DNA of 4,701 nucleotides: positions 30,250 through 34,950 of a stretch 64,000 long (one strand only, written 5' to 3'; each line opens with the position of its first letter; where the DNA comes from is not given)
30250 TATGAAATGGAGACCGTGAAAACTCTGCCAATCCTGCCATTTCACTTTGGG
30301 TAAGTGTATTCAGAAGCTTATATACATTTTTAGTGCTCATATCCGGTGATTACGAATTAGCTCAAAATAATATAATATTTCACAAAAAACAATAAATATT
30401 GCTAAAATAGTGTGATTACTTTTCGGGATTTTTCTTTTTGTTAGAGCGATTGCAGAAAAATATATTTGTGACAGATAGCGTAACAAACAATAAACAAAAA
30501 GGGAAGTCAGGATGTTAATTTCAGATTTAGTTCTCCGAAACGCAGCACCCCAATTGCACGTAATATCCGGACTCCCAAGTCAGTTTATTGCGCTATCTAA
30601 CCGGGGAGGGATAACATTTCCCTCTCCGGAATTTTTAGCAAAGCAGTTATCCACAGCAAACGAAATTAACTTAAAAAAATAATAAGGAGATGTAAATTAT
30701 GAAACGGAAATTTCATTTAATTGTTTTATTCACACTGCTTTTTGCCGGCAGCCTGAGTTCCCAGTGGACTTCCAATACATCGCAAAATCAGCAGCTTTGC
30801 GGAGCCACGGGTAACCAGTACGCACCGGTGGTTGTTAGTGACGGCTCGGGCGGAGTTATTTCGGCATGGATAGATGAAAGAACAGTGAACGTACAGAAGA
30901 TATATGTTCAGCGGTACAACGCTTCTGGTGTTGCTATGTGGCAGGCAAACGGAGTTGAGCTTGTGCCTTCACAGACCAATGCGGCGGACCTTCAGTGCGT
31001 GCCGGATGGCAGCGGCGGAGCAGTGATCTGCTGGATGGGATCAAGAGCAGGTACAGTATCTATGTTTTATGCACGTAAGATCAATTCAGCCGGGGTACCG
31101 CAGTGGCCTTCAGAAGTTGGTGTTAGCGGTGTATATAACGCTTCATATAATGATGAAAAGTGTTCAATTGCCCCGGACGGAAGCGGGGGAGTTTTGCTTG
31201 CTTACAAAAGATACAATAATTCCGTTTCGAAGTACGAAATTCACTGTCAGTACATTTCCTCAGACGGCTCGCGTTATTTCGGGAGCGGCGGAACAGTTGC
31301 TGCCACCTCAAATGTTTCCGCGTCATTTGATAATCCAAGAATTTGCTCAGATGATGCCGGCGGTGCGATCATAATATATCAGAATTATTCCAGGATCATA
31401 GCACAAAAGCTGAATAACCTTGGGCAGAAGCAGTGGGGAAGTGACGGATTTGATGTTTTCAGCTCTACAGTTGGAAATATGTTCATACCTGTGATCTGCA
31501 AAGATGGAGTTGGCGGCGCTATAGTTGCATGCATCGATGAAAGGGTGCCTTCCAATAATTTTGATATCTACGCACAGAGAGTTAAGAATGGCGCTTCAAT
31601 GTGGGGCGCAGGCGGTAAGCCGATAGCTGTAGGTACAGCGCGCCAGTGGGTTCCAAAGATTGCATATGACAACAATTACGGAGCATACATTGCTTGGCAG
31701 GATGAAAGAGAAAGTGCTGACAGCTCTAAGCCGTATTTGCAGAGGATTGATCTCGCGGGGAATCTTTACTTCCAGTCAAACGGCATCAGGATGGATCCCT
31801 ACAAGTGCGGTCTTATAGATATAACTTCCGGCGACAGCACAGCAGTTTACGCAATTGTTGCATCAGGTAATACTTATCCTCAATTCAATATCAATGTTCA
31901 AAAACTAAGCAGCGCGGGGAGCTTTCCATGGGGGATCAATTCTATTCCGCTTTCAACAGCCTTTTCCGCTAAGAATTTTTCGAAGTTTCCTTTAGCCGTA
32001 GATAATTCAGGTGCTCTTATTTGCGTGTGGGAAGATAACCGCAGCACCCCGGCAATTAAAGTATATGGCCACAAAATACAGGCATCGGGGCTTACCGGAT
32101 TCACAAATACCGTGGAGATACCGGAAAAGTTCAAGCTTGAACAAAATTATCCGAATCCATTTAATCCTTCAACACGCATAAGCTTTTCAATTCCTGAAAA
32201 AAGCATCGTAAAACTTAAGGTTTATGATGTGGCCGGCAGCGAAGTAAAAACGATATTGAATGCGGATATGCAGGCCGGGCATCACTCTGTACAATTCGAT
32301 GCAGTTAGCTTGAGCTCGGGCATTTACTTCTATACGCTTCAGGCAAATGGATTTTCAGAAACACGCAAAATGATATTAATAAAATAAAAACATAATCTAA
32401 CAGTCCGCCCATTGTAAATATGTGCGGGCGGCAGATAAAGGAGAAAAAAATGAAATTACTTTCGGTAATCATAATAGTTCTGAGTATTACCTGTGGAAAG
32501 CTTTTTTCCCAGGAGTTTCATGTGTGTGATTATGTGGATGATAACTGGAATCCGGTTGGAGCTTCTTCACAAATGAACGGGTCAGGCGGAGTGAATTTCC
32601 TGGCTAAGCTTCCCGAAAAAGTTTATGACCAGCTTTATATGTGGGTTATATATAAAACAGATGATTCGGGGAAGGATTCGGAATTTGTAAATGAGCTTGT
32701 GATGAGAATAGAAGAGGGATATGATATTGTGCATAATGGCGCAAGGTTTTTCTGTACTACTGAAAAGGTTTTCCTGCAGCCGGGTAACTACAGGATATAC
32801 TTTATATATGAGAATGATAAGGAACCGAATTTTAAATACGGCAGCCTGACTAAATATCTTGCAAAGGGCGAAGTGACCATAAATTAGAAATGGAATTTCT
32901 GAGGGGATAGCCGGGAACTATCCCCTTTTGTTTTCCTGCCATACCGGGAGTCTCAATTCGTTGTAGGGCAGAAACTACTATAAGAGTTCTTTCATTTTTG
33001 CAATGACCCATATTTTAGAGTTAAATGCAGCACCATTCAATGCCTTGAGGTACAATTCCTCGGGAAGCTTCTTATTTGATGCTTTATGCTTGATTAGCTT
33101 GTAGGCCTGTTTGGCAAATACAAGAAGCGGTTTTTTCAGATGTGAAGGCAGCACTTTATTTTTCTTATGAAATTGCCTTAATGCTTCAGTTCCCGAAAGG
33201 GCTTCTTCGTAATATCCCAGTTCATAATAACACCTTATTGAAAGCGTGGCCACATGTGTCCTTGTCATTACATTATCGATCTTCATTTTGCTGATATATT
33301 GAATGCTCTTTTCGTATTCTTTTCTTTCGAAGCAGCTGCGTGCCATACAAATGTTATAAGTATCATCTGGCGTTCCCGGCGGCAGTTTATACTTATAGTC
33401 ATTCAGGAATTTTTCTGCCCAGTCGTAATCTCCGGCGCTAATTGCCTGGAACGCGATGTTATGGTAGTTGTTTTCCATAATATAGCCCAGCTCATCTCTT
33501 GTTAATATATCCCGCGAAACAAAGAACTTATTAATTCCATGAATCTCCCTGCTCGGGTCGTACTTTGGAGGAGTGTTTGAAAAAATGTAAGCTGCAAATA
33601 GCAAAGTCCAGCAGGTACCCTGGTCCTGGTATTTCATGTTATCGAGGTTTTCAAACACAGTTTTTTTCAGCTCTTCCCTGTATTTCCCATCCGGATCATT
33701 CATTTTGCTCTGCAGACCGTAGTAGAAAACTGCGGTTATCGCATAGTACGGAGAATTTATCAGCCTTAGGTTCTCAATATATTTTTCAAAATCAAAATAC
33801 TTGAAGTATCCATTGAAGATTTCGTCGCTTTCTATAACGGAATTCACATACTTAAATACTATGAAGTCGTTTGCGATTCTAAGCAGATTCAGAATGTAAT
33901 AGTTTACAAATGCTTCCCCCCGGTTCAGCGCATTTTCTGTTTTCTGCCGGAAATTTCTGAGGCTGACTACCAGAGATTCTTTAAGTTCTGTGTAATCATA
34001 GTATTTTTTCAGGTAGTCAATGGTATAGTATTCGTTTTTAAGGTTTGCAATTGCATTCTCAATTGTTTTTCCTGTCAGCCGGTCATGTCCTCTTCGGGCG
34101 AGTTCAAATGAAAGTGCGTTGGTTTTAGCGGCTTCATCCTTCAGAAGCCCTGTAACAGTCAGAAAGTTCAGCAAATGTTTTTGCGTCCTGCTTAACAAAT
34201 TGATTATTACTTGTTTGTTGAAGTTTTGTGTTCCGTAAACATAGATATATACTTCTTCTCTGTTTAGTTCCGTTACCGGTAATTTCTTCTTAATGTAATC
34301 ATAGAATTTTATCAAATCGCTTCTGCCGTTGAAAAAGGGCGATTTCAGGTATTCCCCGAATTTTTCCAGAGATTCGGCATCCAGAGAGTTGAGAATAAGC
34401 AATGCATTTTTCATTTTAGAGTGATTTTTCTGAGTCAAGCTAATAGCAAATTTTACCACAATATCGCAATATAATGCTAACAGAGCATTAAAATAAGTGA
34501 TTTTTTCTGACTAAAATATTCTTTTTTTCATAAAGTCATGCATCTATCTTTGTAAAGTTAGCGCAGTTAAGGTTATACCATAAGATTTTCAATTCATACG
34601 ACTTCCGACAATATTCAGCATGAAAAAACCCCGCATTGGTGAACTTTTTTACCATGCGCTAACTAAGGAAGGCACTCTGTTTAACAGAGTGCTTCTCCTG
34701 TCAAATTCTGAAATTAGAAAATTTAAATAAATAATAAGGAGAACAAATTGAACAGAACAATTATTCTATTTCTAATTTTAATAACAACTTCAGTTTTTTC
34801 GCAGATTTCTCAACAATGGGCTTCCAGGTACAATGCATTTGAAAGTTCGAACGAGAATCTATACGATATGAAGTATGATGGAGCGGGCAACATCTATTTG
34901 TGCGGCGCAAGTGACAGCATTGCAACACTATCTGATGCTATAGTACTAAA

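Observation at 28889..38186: Two adjacent copies of a cassette pairing an orphan ~480-aa helical protein with a divergent T9SS beta-propeller cargo operon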

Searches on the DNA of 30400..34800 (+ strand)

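Call 58: search_rna_families(source=window, start=30400, end=34800, threshold=evalue, max_evalue=5)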
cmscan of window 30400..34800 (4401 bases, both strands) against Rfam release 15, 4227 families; matches with E-value up to 5: 1.
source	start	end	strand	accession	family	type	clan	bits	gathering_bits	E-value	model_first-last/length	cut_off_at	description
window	34664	34727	-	RF02713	MCS4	Gene; sRNA;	-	26.4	56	0.97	1-123/123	no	Mycoplasma sRNA MCS4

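Call 71: build_rna_model(alignment_id=A6, structure=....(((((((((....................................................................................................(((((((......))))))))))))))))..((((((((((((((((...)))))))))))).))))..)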
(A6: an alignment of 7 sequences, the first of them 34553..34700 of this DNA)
Model R1 built from alignment A6 (7 sequences, 182 columns); structure: as given.
model positions 176; base pairs 32; branch points 1; effective number of sequences 2.27; information 0.59 bits per position. Calibrated on 0.2 Mb of random sequence (short: E-values are rough).
structure used (alignment columns):
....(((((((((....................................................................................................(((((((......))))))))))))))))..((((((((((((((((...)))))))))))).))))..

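Call 72: search_with_rna_model(model_id=R1, sources=[window, L001, L002, L003, L004, L005, L006, L007, L008, L009, L010, L011, L012, L013, L014, L015, L016, L017, L018, L019, L020, L021, L022, L023, L024, L025, L026, L027, L028, L029, L030, L031, L032, L033, L034, L035, L036, L037, L038, L039, L040, L041, L043, L044, L045, L046], max_evalue=1, make_alignment=true)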
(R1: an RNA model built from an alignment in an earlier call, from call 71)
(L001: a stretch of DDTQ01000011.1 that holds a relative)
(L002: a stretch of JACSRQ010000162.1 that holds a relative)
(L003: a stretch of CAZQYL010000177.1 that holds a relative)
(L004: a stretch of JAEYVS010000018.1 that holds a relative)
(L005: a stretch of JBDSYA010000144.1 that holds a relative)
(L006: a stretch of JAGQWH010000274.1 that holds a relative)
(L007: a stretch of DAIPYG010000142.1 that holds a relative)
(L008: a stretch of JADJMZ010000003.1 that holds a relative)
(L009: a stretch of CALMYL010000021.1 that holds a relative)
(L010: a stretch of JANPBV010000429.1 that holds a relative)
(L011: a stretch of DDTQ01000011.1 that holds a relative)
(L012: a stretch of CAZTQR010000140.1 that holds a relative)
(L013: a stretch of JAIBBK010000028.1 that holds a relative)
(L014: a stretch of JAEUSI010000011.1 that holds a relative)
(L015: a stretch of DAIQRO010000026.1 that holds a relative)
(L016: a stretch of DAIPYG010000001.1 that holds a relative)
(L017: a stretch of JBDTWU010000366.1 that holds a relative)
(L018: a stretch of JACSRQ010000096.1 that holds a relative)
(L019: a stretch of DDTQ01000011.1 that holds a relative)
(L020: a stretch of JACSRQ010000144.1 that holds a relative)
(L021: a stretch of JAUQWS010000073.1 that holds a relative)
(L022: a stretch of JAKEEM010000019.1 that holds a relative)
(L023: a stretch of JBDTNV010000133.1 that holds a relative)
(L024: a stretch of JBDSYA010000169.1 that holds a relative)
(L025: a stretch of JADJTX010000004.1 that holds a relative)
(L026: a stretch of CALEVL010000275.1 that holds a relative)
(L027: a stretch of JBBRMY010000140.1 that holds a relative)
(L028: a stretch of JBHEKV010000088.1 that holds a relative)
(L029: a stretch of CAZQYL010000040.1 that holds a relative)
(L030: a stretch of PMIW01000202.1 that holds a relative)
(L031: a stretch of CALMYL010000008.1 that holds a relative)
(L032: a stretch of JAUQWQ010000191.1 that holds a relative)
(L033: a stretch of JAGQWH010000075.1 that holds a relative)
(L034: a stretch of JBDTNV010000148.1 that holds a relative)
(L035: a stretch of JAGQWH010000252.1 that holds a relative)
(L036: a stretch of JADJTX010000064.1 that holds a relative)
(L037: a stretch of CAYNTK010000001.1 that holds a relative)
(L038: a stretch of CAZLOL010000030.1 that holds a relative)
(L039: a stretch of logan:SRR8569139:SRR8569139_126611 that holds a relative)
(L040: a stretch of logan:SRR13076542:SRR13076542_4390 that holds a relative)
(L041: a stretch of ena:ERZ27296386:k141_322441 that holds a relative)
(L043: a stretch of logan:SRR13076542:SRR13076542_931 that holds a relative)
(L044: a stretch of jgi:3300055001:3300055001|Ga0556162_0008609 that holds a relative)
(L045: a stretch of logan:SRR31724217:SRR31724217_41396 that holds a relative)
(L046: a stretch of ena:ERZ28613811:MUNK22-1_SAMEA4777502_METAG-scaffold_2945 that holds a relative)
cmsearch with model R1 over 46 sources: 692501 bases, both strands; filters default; matches with E-value up to 1: 25.
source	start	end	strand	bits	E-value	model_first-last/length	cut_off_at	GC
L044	11959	12135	-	169.4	2.9e-30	1-176/176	no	0.38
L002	9672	9847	-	164.7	2.3e-29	1-176/176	no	0.42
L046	1702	1875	-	158.5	3.8e-28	1-176/176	no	0.39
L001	5680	5830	-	155.3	1.6e-27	1-176/176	no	0.36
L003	3578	3752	-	149.7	1.9e-26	1-176/176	no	0.39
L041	1705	1852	-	135.2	1.3e-23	1-176/176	no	0.45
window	34553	34700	+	134.9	1.5e-23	1-176/176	no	0.39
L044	5684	5860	-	45.7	3.1e-06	1-176/176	no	0.4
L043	5698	5857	-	39.4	5.5e-05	1-176/176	no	0.44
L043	9631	9801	-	38.4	8.4e-05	1-176/176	no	0.44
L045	5664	5861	-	34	0.00061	1-176/176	no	0.46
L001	1489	1664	-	32.3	0.0013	1-176/176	no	0.44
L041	1620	1739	+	29.6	0.0044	1-176/176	no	0.28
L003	3489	3613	+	27.4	0.011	1-176/176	no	0.31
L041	5716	5872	-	27.4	0.011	1-176/176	no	0.36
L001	5601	5714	+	26.5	0.017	1-176/176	no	0.29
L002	9588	9709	+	19.8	0.35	1-176/176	no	0.34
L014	10088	10200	+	19.7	0.37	14-130/176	no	0.32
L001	9715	9872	-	19.6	0.39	1-176/176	no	0.39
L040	5711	5872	-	18.9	0.53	1-176/176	no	0.41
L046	5713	5872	-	18.7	0.56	1-176/176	no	0.37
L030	9109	9224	+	18.7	0.56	10-134/176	no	0.29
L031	15895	16001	-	17.5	0.97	1-176/176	no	0.28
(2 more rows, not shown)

Alignment A7: 25 matches aligned to the model, 261 columns, each read 5' to 3' on its own strand. Consensus structure (alignment columns), stored with it:
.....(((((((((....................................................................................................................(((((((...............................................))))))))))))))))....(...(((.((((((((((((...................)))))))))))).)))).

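Call 74: search_with_rna_model(model_id=R1, sources=[window, L001, L002, L003, L041, L043, L044, L045, L046], max_evalue=0.0005, make_alignment=true)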
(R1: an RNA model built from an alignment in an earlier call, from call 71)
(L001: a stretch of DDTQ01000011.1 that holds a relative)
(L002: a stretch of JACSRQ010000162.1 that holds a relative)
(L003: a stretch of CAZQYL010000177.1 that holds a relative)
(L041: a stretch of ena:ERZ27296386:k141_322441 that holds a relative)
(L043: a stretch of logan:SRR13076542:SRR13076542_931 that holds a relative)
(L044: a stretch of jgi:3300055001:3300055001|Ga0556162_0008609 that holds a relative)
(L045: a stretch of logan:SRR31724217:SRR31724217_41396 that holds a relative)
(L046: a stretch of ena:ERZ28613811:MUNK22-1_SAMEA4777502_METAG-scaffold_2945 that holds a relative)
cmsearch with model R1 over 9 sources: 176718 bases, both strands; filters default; matches with E-value up to 0.0005: 12.
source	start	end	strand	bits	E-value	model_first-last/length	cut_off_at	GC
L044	11959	12135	-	169.4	7.4e-31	1-176/176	no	0.38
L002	9672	9847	-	164.7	6e-30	1-176/176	no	0.42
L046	1702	1875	-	158.5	9.8e-29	1-176/176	no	0.39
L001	5680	5830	-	155.3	4e-28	1-176/176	no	0.36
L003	3578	3752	-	149.7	4.9e-27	1-176/176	no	0.39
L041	1705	1852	-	135.2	3.2e-24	1-176/176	no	0.45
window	34553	34700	+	134.9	3.7e-24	1-176/176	no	0.39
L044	5684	5860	-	45.7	8e-07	1-176/176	no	0.4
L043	5698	5857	-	39.4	1.4e-05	1-176/176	no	0.44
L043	9631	9801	-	38.4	2.1e-05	1-176/176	no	0.44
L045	5664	5861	-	34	0.00016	1-176/176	no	0.46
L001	1489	1664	-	32.3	0.00033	1-176/176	no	0.44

Alignment A8: 12 matches aligned to the model, 214 columns, each read 5' to 3' on its own strand. Consensus structure (alignment columns), stored with it:
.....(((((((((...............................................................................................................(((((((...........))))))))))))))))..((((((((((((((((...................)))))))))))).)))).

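Call 93: search_with_rna_model(model_id=R1, sources=[L051, L052, L053, L054, L055, L056, L057, L058, L059, L060, L061, L062, L063, L064, L065, L066, L067, L068, L069, L070, L071, L072, L073, L074, L075, L076, L077, L078, L079, L080, L081, L082, L083, L084, L085, L086, L087, L088, L089, L090, L091, L092, L093, L094, L095, L096, L097, L098, L099, L100, L101, L102, L103, L104, L105, L106, L107, L108, L109, L110, L111, L112, L113, L114, L115, L116, L117, L118, L119, L120, L121, L122, L123, L124, L125, L126, L127, L128, L129, L130], max_evalue=0.01)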
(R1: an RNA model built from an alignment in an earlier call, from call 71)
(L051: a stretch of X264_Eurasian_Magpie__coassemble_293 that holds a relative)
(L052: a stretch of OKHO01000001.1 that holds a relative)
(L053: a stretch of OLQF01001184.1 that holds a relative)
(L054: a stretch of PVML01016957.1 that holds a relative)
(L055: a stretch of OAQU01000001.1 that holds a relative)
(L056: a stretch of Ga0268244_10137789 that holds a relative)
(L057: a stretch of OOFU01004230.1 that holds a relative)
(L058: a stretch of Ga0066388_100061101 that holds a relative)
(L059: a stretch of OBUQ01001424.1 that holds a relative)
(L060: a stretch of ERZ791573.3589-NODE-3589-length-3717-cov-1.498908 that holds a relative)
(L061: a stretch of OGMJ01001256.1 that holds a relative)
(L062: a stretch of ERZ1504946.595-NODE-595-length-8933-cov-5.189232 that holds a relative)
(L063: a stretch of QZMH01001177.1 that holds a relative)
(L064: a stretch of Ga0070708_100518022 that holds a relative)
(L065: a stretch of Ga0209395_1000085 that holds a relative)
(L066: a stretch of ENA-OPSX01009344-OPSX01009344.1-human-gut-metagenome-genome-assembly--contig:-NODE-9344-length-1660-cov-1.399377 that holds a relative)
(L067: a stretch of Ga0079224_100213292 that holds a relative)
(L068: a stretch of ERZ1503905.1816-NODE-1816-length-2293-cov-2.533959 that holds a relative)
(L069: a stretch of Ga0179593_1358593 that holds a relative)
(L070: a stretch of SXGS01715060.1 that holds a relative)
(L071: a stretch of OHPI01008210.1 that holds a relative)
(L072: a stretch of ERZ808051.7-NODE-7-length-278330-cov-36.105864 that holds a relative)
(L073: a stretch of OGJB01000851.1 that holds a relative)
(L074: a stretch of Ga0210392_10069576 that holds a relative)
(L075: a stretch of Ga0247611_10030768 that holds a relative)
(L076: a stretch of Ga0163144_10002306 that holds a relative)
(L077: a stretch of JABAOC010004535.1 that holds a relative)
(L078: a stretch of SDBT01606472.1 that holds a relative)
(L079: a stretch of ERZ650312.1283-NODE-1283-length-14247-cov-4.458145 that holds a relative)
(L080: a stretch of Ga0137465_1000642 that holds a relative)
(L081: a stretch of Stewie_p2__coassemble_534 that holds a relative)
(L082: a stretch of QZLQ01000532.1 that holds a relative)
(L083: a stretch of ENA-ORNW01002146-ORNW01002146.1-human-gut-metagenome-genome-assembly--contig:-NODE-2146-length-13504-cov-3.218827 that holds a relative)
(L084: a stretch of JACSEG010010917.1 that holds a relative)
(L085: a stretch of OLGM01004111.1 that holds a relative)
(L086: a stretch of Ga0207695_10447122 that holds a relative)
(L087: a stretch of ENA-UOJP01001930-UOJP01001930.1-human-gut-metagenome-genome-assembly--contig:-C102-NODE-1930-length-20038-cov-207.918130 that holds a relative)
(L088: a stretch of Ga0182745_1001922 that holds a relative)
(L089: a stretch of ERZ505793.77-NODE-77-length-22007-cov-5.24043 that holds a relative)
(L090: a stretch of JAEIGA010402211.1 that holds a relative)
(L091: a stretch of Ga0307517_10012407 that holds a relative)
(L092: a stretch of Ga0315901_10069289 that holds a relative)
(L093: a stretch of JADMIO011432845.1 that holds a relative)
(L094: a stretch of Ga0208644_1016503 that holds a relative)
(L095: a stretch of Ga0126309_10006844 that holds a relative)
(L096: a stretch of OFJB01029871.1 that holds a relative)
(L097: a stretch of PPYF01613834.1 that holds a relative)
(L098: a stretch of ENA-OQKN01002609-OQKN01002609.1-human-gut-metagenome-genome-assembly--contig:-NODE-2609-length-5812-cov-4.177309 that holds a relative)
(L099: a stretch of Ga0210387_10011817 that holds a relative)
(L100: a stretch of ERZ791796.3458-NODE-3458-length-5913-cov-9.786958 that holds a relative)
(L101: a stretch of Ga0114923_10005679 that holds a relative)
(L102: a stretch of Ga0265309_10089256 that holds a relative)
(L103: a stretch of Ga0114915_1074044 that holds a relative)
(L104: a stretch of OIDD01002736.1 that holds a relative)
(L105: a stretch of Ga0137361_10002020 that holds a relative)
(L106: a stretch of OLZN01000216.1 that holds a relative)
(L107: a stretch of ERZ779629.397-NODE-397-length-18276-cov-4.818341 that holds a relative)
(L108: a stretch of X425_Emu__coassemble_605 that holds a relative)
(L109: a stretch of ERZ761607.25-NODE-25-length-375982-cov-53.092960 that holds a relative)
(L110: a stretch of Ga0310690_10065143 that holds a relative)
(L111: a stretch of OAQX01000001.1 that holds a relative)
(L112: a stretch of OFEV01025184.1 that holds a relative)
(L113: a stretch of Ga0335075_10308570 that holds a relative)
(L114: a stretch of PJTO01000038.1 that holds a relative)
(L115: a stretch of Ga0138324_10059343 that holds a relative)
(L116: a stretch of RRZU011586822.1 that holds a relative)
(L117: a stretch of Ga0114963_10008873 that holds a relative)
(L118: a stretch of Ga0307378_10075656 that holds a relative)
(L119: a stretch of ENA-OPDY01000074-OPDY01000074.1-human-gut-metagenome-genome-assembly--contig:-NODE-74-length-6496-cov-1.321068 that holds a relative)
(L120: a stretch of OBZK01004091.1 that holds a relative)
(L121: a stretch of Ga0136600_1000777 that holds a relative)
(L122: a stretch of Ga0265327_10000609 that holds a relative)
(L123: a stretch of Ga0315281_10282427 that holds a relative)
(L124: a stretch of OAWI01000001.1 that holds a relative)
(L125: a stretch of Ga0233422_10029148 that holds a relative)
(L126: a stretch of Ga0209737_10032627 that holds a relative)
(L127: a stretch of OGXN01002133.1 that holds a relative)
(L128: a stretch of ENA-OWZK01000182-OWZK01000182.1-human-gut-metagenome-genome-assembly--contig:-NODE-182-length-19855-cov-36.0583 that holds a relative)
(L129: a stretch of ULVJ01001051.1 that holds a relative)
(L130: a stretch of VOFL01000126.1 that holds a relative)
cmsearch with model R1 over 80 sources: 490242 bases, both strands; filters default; matches with E-value up to 0.01: 1.
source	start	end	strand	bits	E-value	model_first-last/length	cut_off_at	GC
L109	2484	2659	+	32.3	0.00092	1-176/176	no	0.44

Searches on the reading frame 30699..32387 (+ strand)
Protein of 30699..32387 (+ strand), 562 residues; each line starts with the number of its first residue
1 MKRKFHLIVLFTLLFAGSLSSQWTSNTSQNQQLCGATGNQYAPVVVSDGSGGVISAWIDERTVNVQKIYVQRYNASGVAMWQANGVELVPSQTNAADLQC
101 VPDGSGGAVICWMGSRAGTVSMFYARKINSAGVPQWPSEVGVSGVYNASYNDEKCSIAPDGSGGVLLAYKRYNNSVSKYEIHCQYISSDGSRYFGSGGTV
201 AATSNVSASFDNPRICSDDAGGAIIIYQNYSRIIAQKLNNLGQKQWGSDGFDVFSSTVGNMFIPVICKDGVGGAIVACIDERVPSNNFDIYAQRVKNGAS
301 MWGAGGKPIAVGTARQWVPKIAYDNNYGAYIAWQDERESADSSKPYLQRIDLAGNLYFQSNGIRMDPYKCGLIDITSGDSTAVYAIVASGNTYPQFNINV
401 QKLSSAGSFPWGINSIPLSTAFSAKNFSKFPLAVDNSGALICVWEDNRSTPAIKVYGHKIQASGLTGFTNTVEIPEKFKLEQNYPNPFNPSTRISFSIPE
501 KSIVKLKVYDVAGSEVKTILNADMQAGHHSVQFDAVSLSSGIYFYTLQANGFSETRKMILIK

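Call 90: search_protein_families(library=pfam, proteins=[window:30699-32387:+], max_evalue=0.001)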
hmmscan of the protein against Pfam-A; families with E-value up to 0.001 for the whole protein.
window:30699-32387:+ (562 aa): 2 families
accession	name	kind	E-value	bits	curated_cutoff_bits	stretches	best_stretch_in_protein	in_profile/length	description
PF18962.6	Por_Secre_tail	-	1.9e-10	41.3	27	1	484-559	2-74/75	Secretion system C-terminal sorting domain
PF13860.13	FlgD_ig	-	0.00025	21.4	27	1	498-549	18-75/79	FlgD Ig-like domain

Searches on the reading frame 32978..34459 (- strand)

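Call 7: search_protein_families(library=pfam, proteins=[window:32978-34459:-], max_evalue=1)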
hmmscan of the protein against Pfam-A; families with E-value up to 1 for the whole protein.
window:32978-34459:- (493 aa): 5 families
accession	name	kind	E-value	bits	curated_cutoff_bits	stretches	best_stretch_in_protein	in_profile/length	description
PF12895.13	ANAPC3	-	9.3e-05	23.1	27.2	1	351-422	10-77/82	Anaphase-promoting complex, cyclosome, subunit 3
PF07719.23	TPR_2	-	0.0024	18.3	27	0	409-421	9-21/34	Tetratricopeptide repeat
PF25210.1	Kelch_FKB95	-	0.13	12.3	70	1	377-451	162-236/268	FKB95, Kelch-repeats domain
PF22883.1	Consortin_N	-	0.18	12.2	27.7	0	372-390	12-30/52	Consortin, N-terminal domain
PF25575.1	TPR_BSK1_C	-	0.2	12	42.2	0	375-428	51-104/118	Serine/threonine-protein kinase BSK1-like, TPR repeats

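Call 8: search_protein_families(library=ncbifam, proteins=[window:32978-34459:-], max_evalue=1)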
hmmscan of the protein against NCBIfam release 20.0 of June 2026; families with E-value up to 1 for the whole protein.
window:32978-34459:- (493 aa): 0 families
